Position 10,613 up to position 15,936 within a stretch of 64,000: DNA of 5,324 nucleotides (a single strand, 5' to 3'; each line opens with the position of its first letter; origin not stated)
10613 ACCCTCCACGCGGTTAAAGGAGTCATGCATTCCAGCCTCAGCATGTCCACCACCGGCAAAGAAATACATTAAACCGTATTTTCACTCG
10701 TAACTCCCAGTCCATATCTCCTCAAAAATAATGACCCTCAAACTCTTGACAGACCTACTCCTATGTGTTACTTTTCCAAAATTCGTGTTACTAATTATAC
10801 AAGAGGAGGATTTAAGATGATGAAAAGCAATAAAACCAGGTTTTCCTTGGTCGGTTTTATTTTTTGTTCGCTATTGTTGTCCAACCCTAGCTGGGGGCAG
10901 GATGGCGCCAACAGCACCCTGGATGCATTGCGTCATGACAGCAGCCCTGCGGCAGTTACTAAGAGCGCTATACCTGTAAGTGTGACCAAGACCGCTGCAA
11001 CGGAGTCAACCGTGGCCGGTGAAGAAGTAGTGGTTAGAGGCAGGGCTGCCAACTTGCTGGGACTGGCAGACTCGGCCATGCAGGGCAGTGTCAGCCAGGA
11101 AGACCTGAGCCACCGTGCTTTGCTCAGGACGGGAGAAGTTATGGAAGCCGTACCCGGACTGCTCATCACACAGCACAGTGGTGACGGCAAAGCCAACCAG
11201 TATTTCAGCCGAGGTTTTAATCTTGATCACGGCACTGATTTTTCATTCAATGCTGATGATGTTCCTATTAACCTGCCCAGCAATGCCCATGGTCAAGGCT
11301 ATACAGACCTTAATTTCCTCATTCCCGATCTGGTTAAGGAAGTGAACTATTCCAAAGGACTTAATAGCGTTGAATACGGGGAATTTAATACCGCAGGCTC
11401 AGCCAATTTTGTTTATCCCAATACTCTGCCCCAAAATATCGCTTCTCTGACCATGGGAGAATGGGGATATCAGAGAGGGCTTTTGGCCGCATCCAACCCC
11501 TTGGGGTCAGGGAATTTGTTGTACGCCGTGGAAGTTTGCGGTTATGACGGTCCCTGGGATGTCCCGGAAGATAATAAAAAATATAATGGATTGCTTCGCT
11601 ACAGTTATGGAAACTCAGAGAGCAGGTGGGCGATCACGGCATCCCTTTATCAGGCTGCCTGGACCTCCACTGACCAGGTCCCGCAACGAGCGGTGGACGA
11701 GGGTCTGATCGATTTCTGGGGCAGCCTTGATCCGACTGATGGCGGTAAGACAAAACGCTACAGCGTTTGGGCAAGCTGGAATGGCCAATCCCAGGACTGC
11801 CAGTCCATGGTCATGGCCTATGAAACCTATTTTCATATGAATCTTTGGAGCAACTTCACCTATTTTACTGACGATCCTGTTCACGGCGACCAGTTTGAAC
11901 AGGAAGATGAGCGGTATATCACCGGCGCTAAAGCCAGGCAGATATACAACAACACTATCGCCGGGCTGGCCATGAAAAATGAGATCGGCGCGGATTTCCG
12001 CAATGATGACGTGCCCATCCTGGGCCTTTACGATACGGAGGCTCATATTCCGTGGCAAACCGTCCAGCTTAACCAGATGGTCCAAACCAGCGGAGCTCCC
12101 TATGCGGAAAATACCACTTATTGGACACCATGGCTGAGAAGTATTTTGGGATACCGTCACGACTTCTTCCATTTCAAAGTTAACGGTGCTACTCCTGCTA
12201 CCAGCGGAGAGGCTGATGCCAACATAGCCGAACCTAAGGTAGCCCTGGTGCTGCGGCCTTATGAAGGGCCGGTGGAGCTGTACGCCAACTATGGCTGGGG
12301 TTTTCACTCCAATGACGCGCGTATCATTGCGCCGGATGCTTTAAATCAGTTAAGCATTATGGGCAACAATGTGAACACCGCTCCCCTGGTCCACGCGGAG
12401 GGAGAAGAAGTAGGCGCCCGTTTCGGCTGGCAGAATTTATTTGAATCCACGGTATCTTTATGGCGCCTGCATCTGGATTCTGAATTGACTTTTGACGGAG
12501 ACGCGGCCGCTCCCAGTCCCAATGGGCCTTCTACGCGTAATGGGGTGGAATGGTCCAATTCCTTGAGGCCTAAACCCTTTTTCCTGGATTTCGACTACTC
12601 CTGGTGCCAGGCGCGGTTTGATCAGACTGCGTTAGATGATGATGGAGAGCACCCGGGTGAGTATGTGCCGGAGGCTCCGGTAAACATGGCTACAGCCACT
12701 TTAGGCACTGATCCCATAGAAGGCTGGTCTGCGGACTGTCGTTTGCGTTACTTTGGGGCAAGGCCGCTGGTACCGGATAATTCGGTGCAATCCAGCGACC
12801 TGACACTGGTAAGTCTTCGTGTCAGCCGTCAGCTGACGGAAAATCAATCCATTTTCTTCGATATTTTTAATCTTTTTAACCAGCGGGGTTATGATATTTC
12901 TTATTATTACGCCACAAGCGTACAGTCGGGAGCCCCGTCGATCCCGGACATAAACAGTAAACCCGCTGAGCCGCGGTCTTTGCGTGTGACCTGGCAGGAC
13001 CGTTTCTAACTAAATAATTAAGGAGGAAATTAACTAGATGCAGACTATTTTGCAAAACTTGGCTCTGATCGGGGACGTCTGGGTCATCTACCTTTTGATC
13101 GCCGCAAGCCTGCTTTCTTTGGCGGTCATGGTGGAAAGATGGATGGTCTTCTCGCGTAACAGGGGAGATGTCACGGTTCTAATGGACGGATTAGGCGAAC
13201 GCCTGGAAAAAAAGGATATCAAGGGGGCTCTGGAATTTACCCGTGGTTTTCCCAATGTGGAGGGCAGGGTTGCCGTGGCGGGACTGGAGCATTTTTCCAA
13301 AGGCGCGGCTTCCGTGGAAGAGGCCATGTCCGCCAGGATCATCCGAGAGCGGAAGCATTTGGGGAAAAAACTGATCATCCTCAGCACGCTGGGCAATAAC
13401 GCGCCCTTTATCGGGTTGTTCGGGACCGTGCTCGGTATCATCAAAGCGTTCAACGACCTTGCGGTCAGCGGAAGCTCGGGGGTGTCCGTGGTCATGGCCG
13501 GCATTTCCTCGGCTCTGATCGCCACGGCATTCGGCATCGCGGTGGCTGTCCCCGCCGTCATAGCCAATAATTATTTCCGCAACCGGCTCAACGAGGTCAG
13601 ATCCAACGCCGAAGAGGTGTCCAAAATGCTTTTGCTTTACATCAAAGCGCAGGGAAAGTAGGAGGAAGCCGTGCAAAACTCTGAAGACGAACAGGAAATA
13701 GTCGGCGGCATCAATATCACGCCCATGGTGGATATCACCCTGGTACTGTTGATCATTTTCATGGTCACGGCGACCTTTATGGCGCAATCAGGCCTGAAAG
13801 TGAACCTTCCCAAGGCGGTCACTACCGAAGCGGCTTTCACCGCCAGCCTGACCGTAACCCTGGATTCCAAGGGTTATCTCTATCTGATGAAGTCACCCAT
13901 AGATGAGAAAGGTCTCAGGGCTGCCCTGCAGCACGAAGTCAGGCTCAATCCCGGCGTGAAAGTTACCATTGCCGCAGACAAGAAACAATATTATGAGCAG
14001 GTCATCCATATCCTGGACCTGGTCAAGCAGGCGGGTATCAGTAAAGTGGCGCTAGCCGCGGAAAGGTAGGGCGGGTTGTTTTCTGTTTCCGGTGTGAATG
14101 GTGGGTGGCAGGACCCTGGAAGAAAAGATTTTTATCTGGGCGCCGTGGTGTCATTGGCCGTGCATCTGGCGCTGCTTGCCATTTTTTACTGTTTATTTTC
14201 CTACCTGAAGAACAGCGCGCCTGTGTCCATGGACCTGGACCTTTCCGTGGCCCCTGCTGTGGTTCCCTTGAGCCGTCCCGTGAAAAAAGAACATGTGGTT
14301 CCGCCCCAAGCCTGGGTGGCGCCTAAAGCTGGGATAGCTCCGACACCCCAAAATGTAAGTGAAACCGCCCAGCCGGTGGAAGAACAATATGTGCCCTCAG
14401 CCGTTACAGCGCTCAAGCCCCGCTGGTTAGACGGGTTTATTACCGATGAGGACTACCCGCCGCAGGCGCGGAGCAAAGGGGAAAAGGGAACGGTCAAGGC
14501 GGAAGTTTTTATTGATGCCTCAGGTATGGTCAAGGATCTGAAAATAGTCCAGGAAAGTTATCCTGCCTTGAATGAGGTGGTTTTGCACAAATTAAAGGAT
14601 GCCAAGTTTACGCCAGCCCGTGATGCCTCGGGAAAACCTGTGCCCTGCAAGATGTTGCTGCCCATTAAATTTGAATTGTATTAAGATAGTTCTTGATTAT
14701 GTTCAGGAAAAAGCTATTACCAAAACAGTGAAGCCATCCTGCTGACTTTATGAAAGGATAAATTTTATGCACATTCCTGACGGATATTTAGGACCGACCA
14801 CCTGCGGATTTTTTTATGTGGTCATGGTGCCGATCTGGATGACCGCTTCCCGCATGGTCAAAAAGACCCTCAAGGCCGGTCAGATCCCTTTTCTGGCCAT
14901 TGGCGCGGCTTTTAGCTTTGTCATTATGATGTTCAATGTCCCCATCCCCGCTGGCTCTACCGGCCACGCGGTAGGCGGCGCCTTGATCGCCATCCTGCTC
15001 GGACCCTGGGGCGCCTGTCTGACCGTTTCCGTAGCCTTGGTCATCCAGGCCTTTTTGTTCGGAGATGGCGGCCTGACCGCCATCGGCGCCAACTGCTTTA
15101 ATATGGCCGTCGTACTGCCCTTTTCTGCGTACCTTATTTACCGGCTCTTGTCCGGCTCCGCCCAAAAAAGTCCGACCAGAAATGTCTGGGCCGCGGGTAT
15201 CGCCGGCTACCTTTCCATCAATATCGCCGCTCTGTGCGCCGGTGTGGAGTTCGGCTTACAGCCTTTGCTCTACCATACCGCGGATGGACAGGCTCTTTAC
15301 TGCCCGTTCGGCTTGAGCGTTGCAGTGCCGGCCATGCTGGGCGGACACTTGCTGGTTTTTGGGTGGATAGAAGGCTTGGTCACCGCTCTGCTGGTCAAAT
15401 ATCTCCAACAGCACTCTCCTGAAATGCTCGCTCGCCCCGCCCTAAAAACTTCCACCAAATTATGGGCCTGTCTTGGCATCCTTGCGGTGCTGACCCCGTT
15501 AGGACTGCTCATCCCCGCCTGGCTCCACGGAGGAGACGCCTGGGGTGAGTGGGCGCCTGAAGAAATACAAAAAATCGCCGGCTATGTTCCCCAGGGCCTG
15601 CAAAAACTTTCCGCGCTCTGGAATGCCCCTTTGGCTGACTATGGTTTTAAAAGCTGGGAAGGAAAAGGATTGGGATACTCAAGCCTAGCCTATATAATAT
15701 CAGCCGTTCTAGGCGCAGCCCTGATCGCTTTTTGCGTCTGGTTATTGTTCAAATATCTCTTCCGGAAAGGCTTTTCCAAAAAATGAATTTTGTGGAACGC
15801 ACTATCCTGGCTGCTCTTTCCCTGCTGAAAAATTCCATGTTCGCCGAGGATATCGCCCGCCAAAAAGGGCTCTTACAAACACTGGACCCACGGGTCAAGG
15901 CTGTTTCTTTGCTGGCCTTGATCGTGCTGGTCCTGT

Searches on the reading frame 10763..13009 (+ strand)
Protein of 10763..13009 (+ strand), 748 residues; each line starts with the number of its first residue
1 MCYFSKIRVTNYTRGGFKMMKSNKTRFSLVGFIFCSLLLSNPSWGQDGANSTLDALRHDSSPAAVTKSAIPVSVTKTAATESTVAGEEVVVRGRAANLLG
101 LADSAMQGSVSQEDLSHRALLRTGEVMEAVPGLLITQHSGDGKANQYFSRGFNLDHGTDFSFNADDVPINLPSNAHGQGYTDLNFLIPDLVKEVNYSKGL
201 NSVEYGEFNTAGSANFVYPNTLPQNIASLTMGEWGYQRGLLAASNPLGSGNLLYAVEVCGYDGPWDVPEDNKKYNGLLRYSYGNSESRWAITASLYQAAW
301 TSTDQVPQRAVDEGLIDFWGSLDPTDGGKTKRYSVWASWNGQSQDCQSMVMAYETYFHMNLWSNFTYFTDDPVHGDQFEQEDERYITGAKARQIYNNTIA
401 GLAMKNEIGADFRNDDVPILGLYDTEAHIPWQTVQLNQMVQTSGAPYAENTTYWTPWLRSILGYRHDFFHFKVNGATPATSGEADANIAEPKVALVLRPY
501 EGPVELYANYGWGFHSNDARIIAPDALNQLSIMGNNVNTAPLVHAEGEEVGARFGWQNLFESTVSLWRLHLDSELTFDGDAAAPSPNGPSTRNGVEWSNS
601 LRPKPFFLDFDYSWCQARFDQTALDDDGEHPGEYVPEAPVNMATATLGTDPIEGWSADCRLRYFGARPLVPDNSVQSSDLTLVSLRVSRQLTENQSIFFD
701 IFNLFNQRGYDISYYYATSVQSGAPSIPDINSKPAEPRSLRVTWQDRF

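Call 33: find_encoding_contigs(protein=window:10763-13009:+, flank=10000, max_places=4)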
Protein window:10763-13009:+ (748 aa): no gene with exactly this product is on record in the collection.

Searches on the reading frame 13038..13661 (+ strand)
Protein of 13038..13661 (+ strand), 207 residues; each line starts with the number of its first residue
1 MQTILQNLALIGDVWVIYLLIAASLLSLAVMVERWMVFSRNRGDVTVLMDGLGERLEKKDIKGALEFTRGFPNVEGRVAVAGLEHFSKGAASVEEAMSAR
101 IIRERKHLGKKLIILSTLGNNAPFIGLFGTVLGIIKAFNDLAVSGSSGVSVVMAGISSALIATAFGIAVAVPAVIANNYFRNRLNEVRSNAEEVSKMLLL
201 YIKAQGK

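Call 38: find_encoding_contigs(protein=window:13038-13661:+, flank=10000, max_places=6)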
Protein window:13038-13661:+ (207 aa): 3 contigs read that carry it; 2 places shown.
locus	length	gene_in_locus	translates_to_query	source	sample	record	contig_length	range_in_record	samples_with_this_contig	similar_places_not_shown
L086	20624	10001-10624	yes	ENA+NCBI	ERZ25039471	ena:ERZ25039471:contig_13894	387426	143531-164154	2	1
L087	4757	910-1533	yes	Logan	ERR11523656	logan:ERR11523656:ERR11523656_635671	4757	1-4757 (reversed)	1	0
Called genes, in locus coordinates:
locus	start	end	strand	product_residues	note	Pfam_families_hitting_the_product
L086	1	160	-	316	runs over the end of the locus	PF04041:Glyco_hydro_130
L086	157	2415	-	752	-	PF13439:Glyco_transf_4, PF00534:Glycos_transf_1, PF13692:Glyco_trans_1_4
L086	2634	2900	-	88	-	PF05016:ParE_toxin, PF15781:ParE-like_toxin (weak), PF06769:YoeB_toxin (weak)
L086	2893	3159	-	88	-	PF02604:PhdYeFM_antitox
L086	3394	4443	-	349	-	PF00586:AIRS, PF02769:AIRS_C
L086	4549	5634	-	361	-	PF01924:HypD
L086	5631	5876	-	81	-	PF01455:HupF_HypC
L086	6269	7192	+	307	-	-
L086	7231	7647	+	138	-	PF01402:RHH_1, PF08753:NikR_C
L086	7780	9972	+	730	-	PF07715:Plug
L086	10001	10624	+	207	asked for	PF01618:MotA_ExbB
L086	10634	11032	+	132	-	PF02472:ExbD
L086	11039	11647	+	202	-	PF03544:TonB_C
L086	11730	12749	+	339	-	PF01891:CbiM, PF12822:ECF_trnsprt (weak), PF13190:PDGLE (weak)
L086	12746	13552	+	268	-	PF02361:CbiQ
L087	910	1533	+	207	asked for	PF01618:MotA_ExbB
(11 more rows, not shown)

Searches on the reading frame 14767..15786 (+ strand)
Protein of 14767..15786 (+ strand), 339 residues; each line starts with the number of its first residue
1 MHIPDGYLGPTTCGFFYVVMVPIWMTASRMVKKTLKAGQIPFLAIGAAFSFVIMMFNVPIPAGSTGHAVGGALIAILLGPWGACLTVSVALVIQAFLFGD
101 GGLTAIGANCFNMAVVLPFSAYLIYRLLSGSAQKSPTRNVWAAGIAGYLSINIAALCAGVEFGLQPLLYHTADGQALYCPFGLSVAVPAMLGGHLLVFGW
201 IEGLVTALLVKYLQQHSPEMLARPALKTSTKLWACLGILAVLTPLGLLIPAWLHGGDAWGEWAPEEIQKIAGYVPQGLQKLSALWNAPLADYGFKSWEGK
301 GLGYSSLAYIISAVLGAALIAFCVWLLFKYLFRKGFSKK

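Call 16: search_protein_families(library=pfam, proteins=[window:14767-15786:+], max_evalue=0.001)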
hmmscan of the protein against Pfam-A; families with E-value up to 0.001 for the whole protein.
window:14767-15786:+ (339 aa): 3 families
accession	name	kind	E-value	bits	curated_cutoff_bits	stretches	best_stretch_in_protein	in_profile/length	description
PF01891.21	CbiM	-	9.5e-62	208.9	23.1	1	2-220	1-205/205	Cobalt uptake substrate-specific transmembrane region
PF12822.12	ECF_trnsprt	-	3.1e-07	31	30.7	1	42-212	5-167/169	ECF transporter, substrate-specific component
PF13190.11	PDGLE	-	7e-07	29.4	27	1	231-331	2-100/102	PDGLE domain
